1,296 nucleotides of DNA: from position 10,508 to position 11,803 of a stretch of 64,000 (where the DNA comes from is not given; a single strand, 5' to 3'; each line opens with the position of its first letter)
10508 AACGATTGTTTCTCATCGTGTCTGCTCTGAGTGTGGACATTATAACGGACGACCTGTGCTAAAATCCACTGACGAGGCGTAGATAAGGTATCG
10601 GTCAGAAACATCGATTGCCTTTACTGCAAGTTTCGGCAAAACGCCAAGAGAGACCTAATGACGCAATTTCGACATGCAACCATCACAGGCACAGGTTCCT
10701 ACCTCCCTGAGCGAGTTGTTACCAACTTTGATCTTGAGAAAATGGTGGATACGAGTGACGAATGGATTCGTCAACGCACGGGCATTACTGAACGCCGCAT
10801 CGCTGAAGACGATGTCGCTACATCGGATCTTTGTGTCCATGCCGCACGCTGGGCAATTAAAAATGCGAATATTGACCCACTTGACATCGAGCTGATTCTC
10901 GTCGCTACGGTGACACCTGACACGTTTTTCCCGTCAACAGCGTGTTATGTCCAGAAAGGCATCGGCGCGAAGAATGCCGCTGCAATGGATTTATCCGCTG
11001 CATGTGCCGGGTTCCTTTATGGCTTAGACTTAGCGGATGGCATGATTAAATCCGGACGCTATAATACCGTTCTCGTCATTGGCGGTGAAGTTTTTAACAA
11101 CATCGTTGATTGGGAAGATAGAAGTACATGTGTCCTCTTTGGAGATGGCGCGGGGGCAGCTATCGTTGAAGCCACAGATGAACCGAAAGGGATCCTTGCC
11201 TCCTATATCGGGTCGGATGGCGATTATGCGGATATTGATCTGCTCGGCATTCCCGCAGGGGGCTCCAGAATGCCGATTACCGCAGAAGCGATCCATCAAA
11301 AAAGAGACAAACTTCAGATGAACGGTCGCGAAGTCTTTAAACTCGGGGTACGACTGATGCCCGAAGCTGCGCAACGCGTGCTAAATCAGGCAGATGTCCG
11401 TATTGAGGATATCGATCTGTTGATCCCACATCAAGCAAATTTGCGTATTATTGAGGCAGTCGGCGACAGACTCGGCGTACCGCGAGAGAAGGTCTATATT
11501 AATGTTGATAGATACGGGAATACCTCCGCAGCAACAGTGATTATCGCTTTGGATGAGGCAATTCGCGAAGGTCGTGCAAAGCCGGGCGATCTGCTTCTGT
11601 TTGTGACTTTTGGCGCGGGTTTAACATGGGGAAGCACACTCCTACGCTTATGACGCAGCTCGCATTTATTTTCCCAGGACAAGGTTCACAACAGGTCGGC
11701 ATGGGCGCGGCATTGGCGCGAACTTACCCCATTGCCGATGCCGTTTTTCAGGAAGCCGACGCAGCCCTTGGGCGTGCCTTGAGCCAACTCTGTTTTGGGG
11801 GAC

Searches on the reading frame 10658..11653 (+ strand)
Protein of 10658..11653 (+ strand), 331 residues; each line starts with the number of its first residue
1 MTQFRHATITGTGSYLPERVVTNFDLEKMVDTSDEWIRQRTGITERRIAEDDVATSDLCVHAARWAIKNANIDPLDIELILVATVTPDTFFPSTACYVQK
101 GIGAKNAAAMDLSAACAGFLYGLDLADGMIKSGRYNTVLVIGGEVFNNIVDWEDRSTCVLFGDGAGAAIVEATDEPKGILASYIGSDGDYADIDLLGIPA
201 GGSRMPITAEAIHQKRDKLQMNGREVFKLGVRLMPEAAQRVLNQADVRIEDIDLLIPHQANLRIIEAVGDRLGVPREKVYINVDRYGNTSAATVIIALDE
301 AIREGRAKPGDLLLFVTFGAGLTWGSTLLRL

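Call 76: search_protein_families(library=pfam, proteins=[window:10658-11653:+], max_evalue=0.001)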
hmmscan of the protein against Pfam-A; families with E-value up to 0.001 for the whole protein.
window:10658-11653:+ (331 aa): 3 families
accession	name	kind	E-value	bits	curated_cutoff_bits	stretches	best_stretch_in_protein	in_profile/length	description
PF08541.16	ACP_syn_III_C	-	1.7e-37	127.9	26.6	1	242-330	1-89/90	3-Oxoacyl-[acyl-carrier-protein (ACP)] synthase III C terminal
PF08545.16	ACP_syn_III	-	9.7e-33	112.4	24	1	110-188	1-80/80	3-Oxoacyl-[acyl-carrier-protein (ACP)] synthase III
PF00108.29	Thiolase_N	-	5.1e-08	33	26.4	1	39-147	7-116/260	Thiolase, N-terminal domain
